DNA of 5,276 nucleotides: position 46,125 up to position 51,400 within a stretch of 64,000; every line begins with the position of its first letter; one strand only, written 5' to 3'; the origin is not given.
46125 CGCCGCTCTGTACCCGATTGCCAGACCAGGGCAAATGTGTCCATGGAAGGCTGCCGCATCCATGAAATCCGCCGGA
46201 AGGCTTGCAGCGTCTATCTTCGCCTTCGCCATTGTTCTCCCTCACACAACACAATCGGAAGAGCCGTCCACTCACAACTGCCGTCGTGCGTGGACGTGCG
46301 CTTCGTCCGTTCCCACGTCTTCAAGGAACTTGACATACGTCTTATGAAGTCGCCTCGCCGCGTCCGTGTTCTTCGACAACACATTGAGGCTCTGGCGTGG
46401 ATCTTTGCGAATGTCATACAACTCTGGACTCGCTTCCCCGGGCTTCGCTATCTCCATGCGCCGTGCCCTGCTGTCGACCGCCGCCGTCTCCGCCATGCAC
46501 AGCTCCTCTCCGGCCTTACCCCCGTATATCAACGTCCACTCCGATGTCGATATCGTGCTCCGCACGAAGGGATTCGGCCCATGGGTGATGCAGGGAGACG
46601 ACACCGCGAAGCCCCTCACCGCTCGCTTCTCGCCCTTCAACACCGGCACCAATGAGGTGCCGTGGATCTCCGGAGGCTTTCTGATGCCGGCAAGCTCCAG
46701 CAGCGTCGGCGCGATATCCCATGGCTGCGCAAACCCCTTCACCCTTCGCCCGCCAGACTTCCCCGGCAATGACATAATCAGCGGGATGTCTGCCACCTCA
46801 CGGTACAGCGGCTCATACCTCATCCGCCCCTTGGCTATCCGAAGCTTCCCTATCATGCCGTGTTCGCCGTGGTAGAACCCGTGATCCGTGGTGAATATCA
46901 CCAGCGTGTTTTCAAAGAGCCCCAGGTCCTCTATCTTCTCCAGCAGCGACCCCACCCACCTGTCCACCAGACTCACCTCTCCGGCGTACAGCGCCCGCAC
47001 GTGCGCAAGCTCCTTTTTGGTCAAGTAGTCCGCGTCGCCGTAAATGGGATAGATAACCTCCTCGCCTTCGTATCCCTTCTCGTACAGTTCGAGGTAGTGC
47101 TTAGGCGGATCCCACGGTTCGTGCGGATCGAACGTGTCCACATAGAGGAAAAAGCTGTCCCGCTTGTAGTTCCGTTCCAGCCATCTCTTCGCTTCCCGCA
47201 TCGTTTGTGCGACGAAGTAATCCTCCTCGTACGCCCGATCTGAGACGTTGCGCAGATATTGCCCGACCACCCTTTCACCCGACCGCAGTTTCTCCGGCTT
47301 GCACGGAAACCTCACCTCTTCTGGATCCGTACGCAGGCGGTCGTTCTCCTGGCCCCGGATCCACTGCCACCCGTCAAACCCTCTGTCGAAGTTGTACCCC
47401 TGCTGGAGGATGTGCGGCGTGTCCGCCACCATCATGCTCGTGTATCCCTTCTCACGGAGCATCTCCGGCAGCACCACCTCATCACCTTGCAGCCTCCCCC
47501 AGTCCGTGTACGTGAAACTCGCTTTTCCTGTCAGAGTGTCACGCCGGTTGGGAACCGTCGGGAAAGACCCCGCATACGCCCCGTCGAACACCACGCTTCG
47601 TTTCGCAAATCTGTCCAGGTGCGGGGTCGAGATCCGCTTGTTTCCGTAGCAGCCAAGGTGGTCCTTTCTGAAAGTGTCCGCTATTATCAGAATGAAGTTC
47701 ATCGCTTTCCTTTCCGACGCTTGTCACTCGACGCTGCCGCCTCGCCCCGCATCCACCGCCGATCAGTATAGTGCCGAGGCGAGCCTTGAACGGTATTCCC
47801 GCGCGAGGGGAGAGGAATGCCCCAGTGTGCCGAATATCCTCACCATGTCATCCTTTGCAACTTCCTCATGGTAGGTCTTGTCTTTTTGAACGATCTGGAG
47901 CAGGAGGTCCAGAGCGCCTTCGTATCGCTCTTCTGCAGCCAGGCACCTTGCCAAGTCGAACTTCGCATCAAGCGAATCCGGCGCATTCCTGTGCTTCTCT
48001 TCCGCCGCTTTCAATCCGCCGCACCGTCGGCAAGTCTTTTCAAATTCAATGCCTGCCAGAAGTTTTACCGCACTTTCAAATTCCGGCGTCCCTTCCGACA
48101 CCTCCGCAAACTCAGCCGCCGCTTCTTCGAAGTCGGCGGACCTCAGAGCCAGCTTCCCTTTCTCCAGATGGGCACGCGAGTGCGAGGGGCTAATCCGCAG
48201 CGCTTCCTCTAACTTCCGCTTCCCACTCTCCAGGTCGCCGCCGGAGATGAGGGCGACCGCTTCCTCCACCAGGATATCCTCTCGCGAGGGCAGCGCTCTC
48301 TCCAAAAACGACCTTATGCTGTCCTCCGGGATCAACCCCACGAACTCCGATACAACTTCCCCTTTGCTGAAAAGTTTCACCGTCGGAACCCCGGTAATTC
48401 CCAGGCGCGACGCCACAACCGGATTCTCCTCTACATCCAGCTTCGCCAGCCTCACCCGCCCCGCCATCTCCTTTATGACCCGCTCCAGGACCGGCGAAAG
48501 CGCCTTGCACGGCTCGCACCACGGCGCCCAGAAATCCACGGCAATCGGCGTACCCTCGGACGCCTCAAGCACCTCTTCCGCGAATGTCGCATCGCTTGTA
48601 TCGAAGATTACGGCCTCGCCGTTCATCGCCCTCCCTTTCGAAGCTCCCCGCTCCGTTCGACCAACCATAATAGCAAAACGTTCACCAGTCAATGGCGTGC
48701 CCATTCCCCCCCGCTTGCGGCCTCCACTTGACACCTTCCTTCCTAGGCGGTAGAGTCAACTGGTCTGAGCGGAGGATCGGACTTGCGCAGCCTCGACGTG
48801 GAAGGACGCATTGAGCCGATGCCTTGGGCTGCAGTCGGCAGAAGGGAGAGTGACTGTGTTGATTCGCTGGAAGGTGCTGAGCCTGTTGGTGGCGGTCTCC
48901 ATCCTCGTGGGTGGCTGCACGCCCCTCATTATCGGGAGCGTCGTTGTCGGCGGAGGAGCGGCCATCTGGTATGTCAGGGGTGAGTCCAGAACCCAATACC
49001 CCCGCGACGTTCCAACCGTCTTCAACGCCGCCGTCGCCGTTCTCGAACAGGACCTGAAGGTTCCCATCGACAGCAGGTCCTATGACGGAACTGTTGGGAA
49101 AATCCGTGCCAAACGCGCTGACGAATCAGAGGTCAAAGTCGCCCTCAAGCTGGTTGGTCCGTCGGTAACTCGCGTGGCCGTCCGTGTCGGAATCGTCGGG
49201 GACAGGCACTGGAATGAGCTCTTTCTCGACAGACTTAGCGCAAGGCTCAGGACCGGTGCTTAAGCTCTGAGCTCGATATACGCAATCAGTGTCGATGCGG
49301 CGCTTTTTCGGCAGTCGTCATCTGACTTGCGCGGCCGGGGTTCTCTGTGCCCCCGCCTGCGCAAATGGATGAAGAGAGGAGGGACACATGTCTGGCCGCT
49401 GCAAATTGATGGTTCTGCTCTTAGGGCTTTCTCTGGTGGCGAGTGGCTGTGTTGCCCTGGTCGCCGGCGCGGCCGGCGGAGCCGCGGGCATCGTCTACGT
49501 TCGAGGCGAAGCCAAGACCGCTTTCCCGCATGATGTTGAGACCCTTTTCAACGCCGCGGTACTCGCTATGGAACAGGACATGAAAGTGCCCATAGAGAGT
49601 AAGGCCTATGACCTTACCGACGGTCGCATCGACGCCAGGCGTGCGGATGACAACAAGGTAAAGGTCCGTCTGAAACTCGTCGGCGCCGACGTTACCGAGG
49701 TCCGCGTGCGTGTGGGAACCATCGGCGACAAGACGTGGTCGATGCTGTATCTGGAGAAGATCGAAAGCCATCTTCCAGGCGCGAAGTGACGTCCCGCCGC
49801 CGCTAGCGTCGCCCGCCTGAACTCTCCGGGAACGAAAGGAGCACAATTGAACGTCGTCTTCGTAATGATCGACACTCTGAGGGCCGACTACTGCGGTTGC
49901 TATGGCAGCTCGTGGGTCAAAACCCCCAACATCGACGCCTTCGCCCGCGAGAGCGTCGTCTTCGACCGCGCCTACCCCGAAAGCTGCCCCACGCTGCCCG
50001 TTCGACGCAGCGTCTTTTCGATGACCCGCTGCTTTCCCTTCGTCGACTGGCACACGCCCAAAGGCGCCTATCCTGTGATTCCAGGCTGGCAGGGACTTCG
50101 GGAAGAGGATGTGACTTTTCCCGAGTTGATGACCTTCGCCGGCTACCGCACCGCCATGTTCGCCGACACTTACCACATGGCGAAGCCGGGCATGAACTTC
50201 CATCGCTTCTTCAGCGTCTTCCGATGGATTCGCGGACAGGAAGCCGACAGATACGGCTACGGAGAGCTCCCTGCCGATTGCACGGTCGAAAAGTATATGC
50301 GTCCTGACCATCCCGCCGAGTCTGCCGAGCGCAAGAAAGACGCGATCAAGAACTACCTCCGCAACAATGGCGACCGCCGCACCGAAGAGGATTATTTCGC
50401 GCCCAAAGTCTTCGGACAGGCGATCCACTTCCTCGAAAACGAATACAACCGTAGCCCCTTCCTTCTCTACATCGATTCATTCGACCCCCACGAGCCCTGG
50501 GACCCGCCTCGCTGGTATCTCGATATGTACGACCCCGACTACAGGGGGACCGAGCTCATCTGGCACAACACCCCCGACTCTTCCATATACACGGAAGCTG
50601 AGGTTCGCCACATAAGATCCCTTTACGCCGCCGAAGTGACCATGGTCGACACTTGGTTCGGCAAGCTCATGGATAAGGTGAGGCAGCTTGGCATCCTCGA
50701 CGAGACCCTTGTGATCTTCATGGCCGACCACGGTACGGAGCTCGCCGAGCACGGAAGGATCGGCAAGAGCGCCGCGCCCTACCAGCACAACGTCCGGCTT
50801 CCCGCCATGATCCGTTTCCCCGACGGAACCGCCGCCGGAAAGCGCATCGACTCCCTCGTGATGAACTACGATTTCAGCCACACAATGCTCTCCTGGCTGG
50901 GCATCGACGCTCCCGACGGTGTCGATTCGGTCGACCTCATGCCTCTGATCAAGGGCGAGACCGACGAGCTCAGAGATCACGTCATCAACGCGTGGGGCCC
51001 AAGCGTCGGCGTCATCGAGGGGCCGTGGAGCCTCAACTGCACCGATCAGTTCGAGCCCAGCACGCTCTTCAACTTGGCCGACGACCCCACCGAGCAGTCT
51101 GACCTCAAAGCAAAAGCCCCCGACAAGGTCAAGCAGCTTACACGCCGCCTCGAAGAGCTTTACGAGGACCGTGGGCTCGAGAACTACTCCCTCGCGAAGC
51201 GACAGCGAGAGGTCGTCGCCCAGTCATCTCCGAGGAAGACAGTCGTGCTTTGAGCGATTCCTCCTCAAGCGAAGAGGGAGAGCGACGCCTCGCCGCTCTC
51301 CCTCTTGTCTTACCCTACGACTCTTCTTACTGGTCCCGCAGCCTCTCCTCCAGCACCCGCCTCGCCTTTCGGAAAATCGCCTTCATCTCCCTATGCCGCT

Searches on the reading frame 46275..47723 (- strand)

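Call 41: search_protein_families(library=pfam, max_evalue=0.00001, proteins=[window:46275-47723:-])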
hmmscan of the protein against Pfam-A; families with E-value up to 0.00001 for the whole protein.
window:46275-47723:- (483 aa): 3 families
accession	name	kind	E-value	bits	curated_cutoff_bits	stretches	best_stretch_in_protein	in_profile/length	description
PF00884.28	Sulfatase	-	2.3e-42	145.8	25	1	9-347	2-301/301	Sulfatase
PF16347.10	SGSH_C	-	2.2e-12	47.8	29.3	1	306-367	11-73/154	N-sulphoglucosamine sulphohydrolase, C-terminal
PF01663.27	Phosphodiest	-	1.7e-07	31.6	23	0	246-286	184-224/342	Type I phosphodiesterase / nucleotide pyrophosphatase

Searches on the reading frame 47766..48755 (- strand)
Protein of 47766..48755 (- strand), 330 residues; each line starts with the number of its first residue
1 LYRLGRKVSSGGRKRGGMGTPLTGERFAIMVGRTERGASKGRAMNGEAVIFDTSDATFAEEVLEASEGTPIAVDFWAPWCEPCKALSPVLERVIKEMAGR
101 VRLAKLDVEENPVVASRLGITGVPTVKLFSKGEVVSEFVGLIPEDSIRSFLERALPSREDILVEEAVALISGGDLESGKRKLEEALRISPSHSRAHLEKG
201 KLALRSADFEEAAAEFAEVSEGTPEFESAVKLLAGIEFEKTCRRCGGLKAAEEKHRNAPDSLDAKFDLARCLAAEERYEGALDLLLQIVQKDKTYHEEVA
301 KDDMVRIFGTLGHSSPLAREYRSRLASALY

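Call 48: search_protein_families(library=pfam, max_evalue=0.00001, proteins=[window:47766-48755:-])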
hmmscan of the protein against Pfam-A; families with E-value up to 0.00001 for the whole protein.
window:47766-48755:- (330 aa): 7 families
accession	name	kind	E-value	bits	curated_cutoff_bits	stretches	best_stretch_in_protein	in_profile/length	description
PF00085.26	Thioredoxin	-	6.2e-26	90.8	23.5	1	52-152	4-102/103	Thioredoxin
PF14561.12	TPR_20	-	2.2e-23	82.8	25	1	248-330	8-90/90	Tetratricopeptide repeat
PF14559.12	TPR_19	-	5.4e-12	46.3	25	0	171-233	3-65/68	Tetratricopeptide repeat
PF13432.12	TPR_16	-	1.2e-10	42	32.7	0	165-218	3-56/65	Tetratricopeptide repeat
PF13098.12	Thioredoxin_2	-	2.6e-07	31.4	27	1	66-149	3-102/104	Thioredoxin-like domain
PF07719.23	TPR_2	-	4.6e-07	29.9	27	0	264-294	3-33/34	Tetratricopeptide repeat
PF13428.12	TPR_14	-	6.4e-06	26.8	23.5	0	263-295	2-34/44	Tetratricopeptide repeat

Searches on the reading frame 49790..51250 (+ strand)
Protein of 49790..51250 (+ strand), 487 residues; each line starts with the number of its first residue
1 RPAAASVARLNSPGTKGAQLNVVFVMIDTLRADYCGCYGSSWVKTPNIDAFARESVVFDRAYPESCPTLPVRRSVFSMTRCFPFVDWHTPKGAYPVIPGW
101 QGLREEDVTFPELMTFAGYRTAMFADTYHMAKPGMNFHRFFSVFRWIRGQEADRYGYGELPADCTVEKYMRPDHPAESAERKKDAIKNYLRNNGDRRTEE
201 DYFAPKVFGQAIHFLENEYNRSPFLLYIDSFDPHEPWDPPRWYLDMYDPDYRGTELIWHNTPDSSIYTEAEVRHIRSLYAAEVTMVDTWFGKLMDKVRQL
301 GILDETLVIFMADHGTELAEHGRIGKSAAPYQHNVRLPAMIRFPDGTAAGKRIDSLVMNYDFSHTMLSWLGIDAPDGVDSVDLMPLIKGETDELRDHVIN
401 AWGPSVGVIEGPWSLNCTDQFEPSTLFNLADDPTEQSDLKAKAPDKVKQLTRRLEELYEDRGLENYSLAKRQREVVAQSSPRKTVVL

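Call 48: search_protein_families(library=pfam, max_evalue=0.00001, proteins=[window:49790-51250:+])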
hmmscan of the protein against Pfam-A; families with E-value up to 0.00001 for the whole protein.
window:49790-51250:+ (487 aa): 4 families
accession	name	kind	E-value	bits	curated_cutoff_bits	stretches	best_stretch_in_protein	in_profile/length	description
PF00884.28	Sulfatase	-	7.3e-38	131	25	1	21-372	2-301/301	Sulfatase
PF16347.10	SGSH_C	-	3.8e-11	43.8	29.3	1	330-455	11-149/154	N-sulphoglucosamine sulphohydrolase, C-terminal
PF01663.27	Phosphodiest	-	3.1e-07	30.8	23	0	247-317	168-222/342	Type I phosphodiesterase / nucleotide pyrophosphatase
PF02995.22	DUF229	-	9.4e-06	25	25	0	282-345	309-369/496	Protein of unknown function (DUF229)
